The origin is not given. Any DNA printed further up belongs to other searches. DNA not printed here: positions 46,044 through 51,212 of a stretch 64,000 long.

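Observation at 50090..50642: Classic COWP PCR-RFLP target is present intact; the in-silico RsaI pattern is C. parvum-type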

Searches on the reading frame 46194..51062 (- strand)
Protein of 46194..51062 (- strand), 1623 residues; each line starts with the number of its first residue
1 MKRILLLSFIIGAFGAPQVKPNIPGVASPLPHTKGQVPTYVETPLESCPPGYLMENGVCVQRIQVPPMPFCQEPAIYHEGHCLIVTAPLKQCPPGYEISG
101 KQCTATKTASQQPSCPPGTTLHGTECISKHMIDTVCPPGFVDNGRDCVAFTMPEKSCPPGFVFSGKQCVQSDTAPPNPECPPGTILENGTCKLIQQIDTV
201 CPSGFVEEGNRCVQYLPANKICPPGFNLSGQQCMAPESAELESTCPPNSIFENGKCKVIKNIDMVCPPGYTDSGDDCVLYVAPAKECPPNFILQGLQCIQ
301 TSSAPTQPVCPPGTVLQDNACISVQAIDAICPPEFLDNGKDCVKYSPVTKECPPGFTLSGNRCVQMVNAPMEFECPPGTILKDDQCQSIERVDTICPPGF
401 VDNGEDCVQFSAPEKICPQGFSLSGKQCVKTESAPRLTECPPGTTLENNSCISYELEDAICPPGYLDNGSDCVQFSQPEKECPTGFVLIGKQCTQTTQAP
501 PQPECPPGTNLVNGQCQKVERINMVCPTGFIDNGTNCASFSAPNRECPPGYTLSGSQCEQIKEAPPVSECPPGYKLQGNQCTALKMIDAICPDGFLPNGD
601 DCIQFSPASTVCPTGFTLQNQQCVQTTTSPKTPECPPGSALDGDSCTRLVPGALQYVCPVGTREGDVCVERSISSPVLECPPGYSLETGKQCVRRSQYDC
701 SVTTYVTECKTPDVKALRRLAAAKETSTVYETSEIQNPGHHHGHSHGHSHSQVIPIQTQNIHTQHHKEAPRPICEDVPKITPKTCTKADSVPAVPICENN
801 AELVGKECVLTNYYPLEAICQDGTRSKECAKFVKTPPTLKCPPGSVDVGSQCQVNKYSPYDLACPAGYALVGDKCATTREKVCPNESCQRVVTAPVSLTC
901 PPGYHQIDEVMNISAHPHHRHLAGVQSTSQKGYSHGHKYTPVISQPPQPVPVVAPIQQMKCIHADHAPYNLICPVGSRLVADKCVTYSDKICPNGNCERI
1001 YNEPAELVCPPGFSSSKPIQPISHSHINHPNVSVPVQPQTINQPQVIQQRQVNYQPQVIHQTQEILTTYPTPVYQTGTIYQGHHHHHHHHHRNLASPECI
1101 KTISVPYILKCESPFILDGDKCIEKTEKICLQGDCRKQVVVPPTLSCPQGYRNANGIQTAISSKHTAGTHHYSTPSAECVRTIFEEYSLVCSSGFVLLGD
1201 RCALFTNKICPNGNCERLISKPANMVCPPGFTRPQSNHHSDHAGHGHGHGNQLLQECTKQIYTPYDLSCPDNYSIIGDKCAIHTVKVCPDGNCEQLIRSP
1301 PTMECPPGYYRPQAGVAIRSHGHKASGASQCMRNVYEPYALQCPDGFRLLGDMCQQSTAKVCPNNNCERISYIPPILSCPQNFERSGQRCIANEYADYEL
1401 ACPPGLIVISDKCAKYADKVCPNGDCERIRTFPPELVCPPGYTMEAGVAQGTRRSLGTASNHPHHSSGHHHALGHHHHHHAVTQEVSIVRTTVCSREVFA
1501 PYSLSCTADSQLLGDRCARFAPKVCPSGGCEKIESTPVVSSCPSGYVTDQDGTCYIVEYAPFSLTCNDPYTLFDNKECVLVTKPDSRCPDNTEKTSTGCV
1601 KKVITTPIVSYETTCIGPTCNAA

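Call 9: list_cluster_members(proteins=[window:46194-51062:-])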
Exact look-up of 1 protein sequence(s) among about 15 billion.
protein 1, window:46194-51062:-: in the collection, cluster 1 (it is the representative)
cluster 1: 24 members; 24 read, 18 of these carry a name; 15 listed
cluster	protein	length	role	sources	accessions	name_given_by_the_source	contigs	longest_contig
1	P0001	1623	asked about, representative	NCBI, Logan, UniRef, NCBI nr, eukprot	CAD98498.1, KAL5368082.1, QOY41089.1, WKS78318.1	CpCOWP1 [Cryptosporidium parvum] | Oocyst EB module wall protein n=86 Tax=Cryptosporidium TaxID=5806 RepID=A0A7G2HKJ3_CRYPV | Growth factor receptor cysteine-rich domain containing protein [Cryptosporidium parvum]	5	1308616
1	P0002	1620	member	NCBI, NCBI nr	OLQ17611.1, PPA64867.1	hypothetical protein ChUKH1_02305 [Cryptosporidium hominis] | oocyst EB module wall protein [Cryptosporidium hominis]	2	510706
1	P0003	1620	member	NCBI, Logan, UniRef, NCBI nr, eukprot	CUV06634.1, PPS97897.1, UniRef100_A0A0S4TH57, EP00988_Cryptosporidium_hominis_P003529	unnamed protein product [Cryptosporidium hominis] | Growth factor receptor cysteine-rich domain containing protein n=3 Tax=Cryptosporidium ... | Growth factor receptor cysteine-rich domain containing protein [Cryptosporidium hominis]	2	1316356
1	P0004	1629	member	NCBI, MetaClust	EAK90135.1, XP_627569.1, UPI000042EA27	CpCOWP1, oocyst wall protein with type I and type II cysteine-rich repeats, partial ... | status=active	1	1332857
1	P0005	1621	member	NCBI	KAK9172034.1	Growth factor receptor cysteine-rich domain containing protein [Cryptosporidium ...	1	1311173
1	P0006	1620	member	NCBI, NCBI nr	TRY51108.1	Growth factor receptor cysteine-rich domain containing protein [Cryptosporidium tyzzeri]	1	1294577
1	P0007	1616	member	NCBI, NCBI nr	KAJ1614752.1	CpCOWP1 [Cryptosporidium canis]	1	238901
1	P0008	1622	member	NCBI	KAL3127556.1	CpCOWP1 [Cryptosporidium hominis]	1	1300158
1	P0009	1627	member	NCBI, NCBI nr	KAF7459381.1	oocyst wall protein [Cryptosporidium felis]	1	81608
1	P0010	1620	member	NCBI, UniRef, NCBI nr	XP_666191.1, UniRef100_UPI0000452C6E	oocyst EB module wall protein [Cryptosporidium hominis TU502] | oocyst EB module wall protein n=1 Tax=Cryptosporidium hominis (strain TU502) TaxID=353151 ...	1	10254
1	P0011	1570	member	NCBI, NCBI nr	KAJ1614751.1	Kem1p-like 5'-3' exonuclease [Cryptosporidium canis]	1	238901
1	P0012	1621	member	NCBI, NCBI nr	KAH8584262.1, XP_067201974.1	oocyst EB module wall [Cryptosporidium sp. chipmunk genotype I]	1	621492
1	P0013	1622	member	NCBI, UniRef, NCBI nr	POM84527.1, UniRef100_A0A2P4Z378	hypothetical protein CmeUKMEL1_12840 [Cryptosporidium meleagridis] | Oocyst wall protein n=10 Tax=Cryptosporidium meleagridis TaxID=93969 ...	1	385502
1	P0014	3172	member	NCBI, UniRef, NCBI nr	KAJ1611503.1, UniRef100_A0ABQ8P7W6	CpCOWP1 [Cryptosporidium canis] | CpCOWP1 n=4 Tax=Cryptosporidium TaxID=5806 RepID=A0ABQ8P7W6_9CRYT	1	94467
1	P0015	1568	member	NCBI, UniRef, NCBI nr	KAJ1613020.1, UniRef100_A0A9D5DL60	Kem1p-like 5'-3' exonuclease [Cryptosporidium canis] | Kem1p-like 5'-3' exonuclease n=1 Tax=Cryptosporidium canis TaxID=195482 ...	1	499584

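Call 10: find_encoding_contigs(protein=window:46194-51062:-, flank=10000, max_places=6)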
Protein window:46194-51062:- (1623 aa): 24 contigs read that carry it; 5 places shown.
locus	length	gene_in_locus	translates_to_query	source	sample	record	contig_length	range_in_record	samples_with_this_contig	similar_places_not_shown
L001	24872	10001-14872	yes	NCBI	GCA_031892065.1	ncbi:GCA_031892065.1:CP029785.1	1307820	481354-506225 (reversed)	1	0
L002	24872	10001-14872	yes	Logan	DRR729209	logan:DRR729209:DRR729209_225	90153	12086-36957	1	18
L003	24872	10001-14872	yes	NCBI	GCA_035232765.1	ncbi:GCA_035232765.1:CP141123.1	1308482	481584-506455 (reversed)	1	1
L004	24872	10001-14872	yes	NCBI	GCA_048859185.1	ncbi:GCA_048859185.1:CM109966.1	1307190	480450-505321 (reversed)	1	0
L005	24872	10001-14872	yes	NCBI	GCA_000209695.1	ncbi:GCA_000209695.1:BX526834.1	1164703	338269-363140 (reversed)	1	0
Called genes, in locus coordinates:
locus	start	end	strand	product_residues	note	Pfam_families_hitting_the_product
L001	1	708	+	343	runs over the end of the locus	PF04452:Methyltrans_RNA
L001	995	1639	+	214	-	-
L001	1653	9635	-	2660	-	-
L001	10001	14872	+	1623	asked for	PF12662:cEGF (faint)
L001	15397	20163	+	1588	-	PF03159:XRN_N, PF17846:XRN_M, PF18129:SH3_12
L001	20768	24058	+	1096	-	PF01602:Adaptin_N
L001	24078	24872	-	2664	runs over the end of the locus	PF16417:CNOT1_TTP_bind, PF16415:CNOT1_CAF1_bind, PF12842:DUF3819, PF04054:Not1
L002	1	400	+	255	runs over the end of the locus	PF04452:Methyltrans_RNA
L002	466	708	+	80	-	PF04452:Methyltrans_RNA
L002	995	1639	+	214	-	-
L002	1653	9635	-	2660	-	-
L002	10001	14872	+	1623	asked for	PF12662:cEGF (faint)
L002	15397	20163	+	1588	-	PF03159:XRN_N, PF17846:XRN_M, PF18129:SH3_12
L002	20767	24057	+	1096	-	PF01602:Adaptin_N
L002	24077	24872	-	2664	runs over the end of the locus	PF16417:CNOT1_TTP_bind, PF16415:CNOT1_CAF1_bind, PF12842:DUF3819, PF04054:Not1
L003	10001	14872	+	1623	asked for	PF12662:cEGF (faint)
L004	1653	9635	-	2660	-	-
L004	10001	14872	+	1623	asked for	PF12662:cEGF (faint)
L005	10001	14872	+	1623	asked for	PF12662:cEGF (faint)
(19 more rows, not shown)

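Call 11: find_encoding_contigs(protein=P0003, flank=3000, max_places=3)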
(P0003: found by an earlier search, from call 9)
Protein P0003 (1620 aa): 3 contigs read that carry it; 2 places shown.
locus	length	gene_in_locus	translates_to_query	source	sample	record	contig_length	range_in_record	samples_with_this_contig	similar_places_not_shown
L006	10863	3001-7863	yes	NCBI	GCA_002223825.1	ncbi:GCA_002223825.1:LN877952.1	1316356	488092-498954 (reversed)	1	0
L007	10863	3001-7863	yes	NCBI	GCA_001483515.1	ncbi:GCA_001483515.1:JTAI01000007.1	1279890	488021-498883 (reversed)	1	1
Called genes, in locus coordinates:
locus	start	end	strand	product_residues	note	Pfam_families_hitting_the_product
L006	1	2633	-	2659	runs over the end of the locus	-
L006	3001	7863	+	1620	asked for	PF12662:cEGF (faint)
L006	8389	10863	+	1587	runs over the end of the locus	PF03159:XRN_N, PF17846:XRN_M, PF18129:SH3_12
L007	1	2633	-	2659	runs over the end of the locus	-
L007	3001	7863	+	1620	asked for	PF12662:cEGF (faint)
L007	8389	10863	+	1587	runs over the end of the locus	PF03159:XRN_N, PF17846:XRN_M, PF18129:SH3_12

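Call 12: find_encoding_contigs(protein=P0006, flank=3000, max_places=2)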
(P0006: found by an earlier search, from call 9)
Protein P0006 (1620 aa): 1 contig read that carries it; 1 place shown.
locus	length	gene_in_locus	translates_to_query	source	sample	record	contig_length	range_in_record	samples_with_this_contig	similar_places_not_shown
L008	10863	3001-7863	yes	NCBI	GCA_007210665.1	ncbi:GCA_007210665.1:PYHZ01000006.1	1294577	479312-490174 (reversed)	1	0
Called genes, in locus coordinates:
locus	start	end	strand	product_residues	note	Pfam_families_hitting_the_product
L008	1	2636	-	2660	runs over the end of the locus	-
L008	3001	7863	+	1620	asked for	PF12662:cEGF (faint)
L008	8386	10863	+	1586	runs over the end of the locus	PF03159:XRN_N, PF17846:XRN_M, PF18129:SH3_12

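Call 13: find_encoding_contigs(protein=P0013, flank=3000, max_places=2)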
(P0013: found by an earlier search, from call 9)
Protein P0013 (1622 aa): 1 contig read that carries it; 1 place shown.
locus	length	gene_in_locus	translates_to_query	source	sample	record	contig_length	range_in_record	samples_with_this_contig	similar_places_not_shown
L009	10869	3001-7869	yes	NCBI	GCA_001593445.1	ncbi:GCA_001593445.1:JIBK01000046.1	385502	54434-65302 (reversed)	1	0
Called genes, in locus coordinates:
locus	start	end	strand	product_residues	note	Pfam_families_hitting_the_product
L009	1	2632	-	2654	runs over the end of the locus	-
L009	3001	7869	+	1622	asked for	PF12662:cEGF (faint)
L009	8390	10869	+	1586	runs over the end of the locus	PF03159:XRN_N, PF17846:XRN_M, PF18129:SH3_12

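Call 14: find_encoding_contigs(protein=P0005, flank=3000, max_places=2)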
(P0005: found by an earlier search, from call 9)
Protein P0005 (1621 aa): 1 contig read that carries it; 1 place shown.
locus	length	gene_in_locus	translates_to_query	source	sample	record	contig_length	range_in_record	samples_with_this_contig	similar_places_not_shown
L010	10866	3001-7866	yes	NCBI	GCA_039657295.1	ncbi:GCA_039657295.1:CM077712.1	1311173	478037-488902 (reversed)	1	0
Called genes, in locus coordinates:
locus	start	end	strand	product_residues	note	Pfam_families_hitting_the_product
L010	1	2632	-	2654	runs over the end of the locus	-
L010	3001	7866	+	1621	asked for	PF12662:cEGF (faint)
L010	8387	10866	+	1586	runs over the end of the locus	PF03159:XRN_N, PF17846:XRN_M, PF18129:SH3_12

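Call 15: find_encoding_contigs(protein=P0012, flank=3000, max_places=2)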
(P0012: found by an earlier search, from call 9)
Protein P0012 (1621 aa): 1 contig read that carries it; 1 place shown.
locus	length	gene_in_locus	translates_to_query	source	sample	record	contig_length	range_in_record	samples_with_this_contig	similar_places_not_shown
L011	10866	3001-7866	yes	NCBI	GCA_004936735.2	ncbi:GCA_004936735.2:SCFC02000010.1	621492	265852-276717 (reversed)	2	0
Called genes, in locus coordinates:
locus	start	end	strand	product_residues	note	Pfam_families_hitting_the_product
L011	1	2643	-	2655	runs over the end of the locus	-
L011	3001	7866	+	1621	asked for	PF12662:cEGF (faint)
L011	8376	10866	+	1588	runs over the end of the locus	PF03159:XRN_N, PF17846:XRN_M, PF18129:SH3_12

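Call 21: find_encoding_contigs(protein=P0004, flank=10000, max_places=3)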
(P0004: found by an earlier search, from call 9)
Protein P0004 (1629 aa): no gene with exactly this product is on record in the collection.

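Call 38: search_protein_families(library=pfam, proteins=[window:46194-51062:-], max_evalue=1)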
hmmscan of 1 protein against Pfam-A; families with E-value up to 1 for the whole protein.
window:46194-51062:- (1623 aa): 1 family
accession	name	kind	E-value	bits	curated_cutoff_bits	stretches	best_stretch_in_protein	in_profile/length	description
PF12662.13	cEGF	-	7.6e-14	51.7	26.6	3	679-693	5-20/24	Complement Clr-like EGF-like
